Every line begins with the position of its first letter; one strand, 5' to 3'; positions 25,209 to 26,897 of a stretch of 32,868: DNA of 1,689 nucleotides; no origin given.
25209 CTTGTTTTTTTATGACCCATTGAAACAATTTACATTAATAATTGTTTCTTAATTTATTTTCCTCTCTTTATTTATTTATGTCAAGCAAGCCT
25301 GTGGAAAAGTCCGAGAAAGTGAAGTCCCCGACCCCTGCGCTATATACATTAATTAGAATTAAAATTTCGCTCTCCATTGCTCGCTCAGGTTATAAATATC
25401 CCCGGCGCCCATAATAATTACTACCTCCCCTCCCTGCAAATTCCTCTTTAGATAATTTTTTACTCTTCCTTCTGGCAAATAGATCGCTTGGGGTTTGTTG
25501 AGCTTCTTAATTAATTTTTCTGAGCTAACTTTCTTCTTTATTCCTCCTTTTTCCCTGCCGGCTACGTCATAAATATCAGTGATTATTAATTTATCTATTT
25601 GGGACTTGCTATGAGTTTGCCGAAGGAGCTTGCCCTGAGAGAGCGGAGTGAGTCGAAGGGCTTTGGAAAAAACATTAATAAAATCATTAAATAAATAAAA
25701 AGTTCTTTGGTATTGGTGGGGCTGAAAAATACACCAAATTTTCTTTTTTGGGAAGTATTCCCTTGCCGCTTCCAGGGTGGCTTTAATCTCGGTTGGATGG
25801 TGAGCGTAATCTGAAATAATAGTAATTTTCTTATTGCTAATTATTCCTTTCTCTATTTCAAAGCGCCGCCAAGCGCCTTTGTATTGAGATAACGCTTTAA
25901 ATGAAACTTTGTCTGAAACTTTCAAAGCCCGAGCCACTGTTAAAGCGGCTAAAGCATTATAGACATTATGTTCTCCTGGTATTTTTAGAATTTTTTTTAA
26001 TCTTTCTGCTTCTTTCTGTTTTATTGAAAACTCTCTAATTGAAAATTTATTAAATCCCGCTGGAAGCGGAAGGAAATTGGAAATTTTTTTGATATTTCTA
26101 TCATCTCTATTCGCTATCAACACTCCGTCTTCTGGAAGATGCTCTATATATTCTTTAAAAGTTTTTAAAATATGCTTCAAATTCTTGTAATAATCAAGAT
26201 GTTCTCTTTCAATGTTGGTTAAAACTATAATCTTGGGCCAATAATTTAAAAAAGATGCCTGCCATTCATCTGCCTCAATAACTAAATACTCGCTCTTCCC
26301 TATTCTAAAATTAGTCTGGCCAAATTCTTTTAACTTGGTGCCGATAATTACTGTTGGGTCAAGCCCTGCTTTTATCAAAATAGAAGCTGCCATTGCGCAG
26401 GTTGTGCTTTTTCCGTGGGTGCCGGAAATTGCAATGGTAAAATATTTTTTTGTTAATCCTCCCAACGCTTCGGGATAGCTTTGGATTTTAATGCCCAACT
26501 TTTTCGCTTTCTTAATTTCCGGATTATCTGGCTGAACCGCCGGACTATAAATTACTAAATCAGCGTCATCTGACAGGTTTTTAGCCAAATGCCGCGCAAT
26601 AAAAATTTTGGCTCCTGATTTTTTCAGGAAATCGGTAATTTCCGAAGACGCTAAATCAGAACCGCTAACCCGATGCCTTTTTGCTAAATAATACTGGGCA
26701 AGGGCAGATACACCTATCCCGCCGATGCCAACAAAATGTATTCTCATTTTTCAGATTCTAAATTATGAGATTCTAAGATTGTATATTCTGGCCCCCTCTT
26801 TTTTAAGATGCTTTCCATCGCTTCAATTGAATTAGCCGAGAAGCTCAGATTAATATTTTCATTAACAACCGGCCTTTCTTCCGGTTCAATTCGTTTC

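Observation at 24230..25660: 58-nt GC-rich repeat present once in intergenic DNA and once in-frame inside murC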

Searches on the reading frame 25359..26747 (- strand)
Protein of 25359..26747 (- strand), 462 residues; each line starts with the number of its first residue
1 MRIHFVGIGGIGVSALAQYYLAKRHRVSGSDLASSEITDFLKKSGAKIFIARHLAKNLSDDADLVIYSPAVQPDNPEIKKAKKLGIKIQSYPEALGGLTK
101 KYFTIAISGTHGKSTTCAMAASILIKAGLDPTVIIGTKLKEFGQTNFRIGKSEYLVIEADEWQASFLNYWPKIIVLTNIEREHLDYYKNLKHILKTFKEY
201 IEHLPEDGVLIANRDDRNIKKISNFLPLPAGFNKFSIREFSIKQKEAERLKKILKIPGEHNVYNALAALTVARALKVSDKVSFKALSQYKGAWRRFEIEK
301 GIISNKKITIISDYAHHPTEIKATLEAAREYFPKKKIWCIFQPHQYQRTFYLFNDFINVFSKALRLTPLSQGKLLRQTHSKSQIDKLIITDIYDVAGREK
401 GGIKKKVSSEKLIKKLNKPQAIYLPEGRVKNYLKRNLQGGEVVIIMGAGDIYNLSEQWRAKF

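Call 10: search_solved_structures(query=window:25359-26747:-, show_alignments=3)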
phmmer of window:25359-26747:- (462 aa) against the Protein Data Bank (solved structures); distinct sequences matched with E-value up to 0.001: 42.
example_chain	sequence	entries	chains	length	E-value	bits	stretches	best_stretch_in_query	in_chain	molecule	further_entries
9ir5_A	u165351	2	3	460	1.7e-78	267.6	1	2-362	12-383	UDP-N-acetylmuramate--L-alanine ligase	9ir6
6cau_A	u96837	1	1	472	1.4e-74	254.7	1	2-362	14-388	UDP-N-acetylmuramate--L-alanine ligase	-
1gqq_A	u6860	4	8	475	1e-73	251.7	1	2-366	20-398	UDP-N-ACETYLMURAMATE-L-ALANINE LIGASE | UDP-N-acetylmuramate--alanine ligase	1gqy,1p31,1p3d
6x9f_A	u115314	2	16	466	1.6e-71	244.5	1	2-364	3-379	UDP-N-acetylmuramate--L-alanine ligase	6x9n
29zm_A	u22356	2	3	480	1.8e-71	244.3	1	2-364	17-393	UDP-N-acetylmuramate--L-alanine ligase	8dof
9s8i_A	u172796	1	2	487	2e-71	244.2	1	2-364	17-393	UDP-N-acetylmuramate--L-alanine ligase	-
4hv4_A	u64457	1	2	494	5.4e-70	239.5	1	2-363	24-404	UDP-N-acetylmuramate--L-alanine ligase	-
2f00_A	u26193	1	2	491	2.3e-68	234.1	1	2-363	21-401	UDP-N-acetylmuramate--L-alanine ligase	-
1j6u_A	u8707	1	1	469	2.2e-52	181.5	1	1-455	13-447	UDP-N-acetylmuramate-alanine ligase MurC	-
8egm_A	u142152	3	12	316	4.1e-52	180.6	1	2-293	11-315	UDP-N-acetylmuramate--L-alanine ligase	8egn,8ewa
5vvw_A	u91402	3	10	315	4.2e-52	180.5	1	2-293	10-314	UDP-N-acetylmuramate--L-alanine ligase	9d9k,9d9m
7bva_A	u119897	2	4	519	1.6e-51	178.6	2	2-217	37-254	UDP-N-acetylmuramate--L-alanine ligase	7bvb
3hn7_A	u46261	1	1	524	5.9e-31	110.8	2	245-347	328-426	UDP-N-acetylmuramate-L-alanine ligase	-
3eag_A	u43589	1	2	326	7.8e-19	70.9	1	2-292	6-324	UDP-N-acetylmuramate:L-alanyl-gamma-D-glutamyl-meso-diaminopimelate ligase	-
3lk7_A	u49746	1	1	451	8e-16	61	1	39-297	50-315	UDP-N-acetylmuramoylalanine--D-glutamate ligase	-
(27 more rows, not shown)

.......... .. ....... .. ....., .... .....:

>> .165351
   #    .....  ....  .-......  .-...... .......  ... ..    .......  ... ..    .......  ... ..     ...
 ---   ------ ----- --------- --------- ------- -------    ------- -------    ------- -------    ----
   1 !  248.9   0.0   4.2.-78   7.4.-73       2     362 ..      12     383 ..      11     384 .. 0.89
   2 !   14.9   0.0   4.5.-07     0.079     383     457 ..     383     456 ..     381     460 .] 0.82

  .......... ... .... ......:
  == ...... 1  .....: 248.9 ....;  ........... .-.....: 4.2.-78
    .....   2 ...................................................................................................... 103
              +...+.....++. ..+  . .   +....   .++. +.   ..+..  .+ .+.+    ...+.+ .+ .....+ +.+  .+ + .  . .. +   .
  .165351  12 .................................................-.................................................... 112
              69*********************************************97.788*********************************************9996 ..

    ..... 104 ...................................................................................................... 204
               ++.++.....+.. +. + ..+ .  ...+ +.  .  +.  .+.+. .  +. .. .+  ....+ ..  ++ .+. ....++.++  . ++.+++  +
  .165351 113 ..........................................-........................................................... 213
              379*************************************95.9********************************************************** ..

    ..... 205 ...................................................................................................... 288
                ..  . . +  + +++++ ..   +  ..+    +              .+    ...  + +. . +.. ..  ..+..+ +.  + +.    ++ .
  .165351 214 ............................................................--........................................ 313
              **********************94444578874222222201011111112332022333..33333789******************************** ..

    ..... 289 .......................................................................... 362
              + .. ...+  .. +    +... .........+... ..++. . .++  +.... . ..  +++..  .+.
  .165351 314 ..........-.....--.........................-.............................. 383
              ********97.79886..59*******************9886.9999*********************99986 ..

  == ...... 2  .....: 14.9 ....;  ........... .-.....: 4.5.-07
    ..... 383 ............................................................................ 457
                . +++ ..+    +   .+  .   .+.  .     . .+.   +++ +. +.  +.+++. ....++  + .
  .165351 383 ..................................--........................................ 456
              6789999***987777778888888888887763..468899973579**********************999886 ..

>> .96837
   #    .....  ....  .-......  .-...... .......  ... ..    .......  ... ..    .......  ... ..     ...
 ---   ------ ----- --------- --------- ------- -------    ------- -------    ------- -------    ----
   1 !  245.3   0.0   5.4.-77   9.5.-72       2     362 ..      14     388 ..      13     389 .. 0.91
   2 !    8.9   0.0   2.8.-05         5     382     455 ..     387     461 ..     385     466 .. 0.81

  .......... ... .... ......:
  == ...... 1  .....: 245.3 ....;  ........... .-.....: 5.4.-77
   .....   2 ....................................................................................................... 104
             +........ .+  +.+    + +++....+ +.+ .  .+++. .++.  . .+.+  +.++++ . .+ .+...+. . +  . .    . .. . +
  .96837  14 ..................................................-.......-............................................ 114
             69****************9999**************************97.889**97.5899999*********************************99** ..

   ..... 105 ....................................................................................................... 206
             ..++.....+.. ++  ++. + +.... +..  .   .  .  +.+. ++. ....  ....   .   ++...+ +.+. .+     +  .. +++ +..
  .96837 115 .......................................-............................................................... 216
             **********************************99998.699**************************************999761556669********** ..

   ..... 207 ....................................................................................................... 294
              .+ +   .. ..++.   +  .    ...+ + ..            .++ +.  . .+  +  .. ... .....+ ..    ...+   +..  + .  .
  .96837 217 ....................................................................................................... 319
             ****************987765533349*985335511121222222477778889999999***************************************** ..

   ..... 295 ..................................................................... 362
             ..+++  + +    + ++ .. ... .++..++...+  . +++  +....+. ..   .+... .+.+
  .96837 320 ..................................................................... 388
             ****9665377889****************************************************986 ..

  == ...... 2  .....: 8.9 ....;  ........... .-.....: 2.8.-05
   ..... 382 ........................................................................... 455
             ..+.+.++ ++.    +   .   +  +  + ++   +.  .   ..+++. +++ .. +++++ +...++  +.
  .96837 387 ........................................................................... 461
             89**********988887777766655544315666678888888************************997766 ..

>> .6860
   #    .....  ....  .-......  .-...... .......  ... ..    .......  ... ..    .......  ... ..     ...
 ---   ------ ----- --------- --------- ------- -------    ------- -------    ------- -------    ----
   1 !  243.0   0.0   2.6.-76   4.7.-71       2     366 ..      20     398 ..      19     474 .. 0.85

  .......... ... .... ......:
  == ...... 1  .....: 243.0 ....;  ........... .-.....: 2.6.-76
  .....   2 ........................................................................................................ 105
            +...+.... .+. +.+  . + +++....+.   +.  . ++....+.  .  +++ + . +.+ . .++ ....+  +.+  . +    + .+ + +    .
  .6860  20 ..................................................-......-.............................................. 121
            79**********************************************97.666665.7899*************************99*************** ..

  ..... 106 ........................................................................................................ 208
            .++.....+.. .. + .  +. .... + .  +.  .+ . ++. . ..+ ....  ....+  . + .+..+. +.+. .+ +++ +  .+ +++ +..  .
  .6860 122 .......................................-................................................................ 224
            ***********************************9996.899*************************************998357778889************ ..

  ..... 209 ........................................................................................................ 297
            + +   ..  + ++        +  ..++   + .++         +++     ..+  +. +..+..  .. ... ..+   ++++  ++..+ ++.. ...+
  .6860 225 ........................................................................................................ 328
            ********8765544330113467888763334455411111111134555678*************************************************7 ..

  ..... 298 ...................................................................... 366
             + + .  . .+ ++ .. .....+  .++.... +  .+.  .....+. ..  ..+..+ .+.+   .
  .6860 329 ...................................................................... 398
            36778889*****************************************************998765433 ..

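Call 11: search_protein_families(library=pfam, proteins=[window:25359-26747:-])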
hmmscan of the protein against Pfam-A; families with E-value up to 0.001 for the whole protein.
window:25359-26747:- (462 aa): 4 families
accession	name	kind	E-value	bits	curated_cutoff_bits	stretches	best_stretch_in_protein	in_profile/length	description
PF01225.30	Mur_ligase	-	3.5e-24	85.4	21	1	2-102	1-94/95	Mur ligase family, catalytic domain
PF08245.18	Mur_ligase_M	-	3.9e-23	82.9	24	1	107-272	1-200/200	Mur ligase middle domain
PF02875.26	Mur_ligase_C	-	1.5e-13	52.1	28.4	1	294-449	1-127/127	Mur ligase, glutamate ligase domain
PF21799.2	MurD-like_N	-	0.00025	21.7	27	1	4-88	4-86/88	Mur ligase MurD-like, N-terminal domain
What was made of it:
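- Checked: Copy B. It lies on the strand opposite to murC (25359-26747, minus strand, 462 aa, three Mur-ligase Pfam domains, call 11).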

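Call 12: find_homologous_proteins(query=window:25359-26747:-, max_evalue=1e-40)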
Query window:25359-26747:- (462 aa): 7982 proteins with E <= 1e-40 among 8000 candidates; the best 120 are listed.
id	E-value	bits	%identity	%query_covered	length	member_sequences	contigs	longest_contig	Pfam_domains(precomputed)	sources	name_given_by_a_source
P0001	0.0e+0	1029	100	100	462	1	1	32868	PF02875.27,PF08245.19,PF01225.31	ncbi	-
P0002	1.0e-225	768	70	100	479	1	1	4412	PF02875.27,PF08245.19,PF01225.31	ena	-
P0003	7.4e-219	745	74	100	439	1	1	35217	PF02875.27,PF08245.19,PF01225.31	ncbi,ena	-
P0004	4.5e-217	739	76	99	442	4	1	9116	PF02875.27,PF08245.19,PF01225.31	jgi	-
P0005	7.8e-212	722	71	99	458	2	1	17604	PF02875.27,PF08245.19,PF01225.31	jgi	-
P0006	1.1e-210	718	73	99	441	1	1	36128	PF02875.27,PF08245.19,PF01225.31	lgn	-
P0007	5.2e-209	713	72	99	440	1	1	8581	PF02875.27,PF08245.19,PF01225.31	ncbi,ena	-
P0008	6.2e-207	706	70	99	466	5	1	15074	PF02875.27,PF08245.19,PF01225.31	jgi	-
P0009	7.4e-207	705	71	99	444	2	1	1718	PF02875.27,PF08245.19,PF01225.31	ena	-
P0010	1.4e-206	705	72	99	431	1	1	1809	PF02875.27,PF08245.19,PF01225.31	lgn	-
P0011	1.8e-206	704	71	100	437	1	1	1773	PF02875.27,PF08245.19,PF01225.31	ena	-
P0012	3.1e-206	703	72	99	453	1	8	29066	PF02875.27,PF08245.19,PF01225.31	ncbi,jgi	-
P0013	3.9e-205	700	72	99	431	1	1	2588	PF02875.27,PF08245.19,PF01225.31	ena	-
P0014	5.1e-205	699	70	100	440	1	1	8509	PF02875.27,PF08245.19,PF01225.31,PF21799.3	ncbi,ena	-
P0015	6.5e-205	699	71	99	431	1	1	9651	PF02875.27,PF08245.19,PF01225.31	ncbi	-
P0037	2.1e-193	661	67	99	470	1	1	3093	PF02875.27,PF08245.19,PF01225.31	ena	-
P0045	8.2e-192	656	67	99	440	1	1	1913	PF02875.27,PF08245.19,PF01225.31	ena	-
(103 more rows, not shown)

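Call 13: find_encoding_contigs(protein=window:25359-26747:-, flank=10000, max_places=6)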
Protein window:25359-26747:- (462 aa): no gene with exactly this product is on record in the collection.
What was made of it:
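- Tried and rejected: An exact look-up of the window's MurC found no contig on record, so other contigs of this genome could not be read (call 13).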

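Call 16: find_encoding_contigs(protein=P0002, flank=10000, max_places=2)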
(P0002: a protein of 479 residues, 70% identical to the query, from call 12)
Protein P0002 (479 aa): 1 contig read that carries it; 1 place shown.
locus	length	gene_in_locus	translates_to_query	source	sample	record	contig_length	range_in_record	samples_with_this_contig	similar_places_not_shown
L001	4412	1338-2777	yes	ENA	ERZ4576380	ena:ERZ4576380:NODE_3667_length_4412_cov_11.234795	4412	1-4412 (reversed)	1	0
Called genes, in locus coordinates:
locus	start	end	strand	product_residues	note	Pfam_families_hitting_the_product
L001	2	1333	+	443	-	?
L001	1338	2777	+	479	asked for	PF01225:Mur_ligase, PF08245:Mur_ligase_M, PF02875:Mur_ligase_C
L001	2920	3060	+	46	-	-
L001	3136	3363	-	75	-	PF02599:CsrA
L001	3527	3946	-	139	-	PF13441:Gly-zipper_YMGG, PF05433:Rick_17kDa_Anti (weak), PF13488:Gly-zipper_Omp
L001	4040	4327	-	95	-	-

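Call 17: find_encoding_contigs(protein=P0003, flank=10000, max_places=2)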
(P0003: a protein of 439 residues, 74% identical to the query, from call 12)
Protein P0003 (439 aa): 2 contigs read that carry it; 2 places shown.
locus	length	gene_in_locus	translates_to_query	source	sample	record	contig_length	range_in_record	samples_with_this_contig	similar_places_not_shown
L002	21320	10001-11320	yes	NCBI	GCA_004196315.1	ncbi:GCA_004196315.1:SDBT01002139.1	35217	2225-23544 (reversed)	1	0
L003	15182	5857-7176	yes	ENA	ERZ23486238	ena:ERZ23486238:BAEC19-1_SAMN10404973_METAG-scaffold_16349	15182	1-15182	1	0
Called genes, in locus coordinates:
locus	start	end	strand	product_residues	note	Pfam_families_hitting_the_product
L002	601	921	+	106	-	PF01906:YbjQ_1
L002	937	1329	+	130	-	-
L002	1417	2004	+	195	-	PF09997:DUF2238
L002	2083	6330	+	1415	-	PF01869:BcrAD_BadFG, PF09989:DUF2229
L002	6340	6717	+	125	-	PF06262:Zincin_1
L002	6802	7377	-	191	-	PF08207:EFP_N, PF09285:Elong-fact-P_C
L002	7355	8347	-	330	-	PF00551:Formyl_trans_N, PF02911:Formyl_trans_C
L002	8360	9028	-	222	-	PF14716:HHH_8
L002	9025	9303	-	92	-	-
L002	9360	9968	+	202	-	PF02834:LigT_PEase, PF13563:2_5_RNA_ligase2 (weak), PF02834:LigT_PEase (weak)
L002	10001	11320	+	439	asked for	PF01225:Mur_ligase, PF08245:Mur_ligase_M, PF02875:Mur_ligase_C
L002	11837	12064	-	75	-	PF02599:CsrA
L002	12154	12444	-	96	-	-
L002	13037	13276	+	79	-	-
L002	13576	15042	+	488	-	PF01336:tRNA_anti-codon, PF00152:tRNA-synt_2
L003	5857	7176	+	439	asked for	PF01225:Mur_ligase, PF08245:Mur_ligase_M, PF02875:Mur_ligase_C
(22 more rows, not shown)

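Call 18: find_encoding_contigs(protein=P0008, flank=10000, max_places=2)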
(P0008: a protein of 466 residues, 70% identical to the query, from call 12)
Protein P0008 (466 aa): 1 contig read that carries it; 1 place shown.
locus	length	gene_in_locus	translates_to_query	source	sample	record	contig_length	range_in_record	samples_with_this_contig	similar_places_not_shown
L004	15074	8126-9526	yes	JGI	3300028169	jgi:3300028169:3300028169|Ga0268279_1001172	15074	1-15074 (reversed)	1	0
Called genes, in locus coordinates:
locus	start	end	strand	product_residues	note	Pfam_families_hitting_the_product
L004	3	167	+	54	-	?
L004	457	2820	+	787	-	PF04932:Wzy_C, PF07719:TPR_2 (faint)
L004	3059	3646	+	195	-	PF09997:DUF2238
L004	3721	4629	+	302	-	PF01471:PG_binding_1, PF16656:Pur_ac_phosph_N (weak)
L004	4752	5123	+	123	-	PF06262:Zincin_1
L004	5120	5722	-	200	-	PF08207:EFP_N, PF01132:EFP (weak), PF09285:Elong-fact-P_C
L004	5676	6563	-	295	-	PF00551:Formyl_trans_N, PF02911:Formyl_trans_C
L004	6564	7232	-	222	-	PF14716:HHH_8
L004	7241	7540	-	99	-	-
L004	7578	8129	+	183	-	PF02834:LigT_PEase, PF13563:2_5_RNA_ligase2 (weak)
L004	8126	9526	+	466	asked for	PF01225:Mur_ligase, PF08245:Mur_ligase_M, PF02875:Mur_ligase_C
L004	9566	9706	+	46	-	-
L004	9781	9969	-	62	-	PF02599:CsrA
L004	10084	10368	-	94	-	-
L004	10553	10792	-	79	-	-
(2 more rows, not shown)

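Call 40: find_related_loci(query=P0001, collection=metagenome_contigs, flank=10000)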
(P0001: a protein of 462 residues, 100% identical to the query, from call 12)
Query P0001 (462 aa) in metagenome_contigs; peptide patterns used: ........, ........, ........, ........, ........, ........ (x = any residue, [..] = any of these).
591 stretches matched a pattern; 185 encode a relative of the query (tblastn E <= 1e-3); the best 80 are kept; 80 distinct loci.
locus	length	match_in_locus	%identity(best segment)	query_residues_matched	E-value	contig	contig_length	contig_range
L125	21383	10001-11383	72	1-458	0e+0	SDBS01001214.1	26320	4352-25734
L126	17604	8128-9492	71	1-458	0e+0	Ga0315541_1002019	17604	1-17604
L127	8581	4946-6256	72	1-458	0e+0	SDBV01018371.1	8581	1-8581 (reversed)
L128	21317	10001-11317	74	1-461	0e+0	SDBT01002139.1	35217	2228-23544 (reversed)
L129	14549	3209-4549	69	1-458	0e+0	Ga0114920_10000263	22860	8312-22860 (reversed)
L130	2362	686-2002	68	1-457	0e+0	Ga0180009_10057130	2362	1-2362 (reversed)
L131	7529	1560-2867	68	1-458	0e+0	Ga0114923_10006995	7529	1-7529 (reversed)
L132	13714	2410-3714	66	2-458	0e+0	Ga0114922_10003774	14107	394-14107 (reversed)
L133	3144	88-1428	71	1-458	0e+0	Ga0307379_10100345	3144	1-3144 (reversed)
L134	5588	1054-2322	70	1-456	0e+0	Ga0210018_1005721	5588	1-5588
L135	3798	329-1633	68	1-458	0e+0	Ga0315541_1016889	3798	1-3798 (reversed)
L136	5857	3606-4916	66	2-458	0e+0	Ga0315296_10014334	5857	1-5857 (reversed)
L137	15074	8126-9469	70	1-458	0e+0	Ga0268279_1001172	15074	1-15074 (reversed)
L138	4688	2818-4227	65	1-458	0e+0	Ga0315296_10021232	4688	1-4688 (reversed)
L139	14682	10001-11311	69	1-456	0e+0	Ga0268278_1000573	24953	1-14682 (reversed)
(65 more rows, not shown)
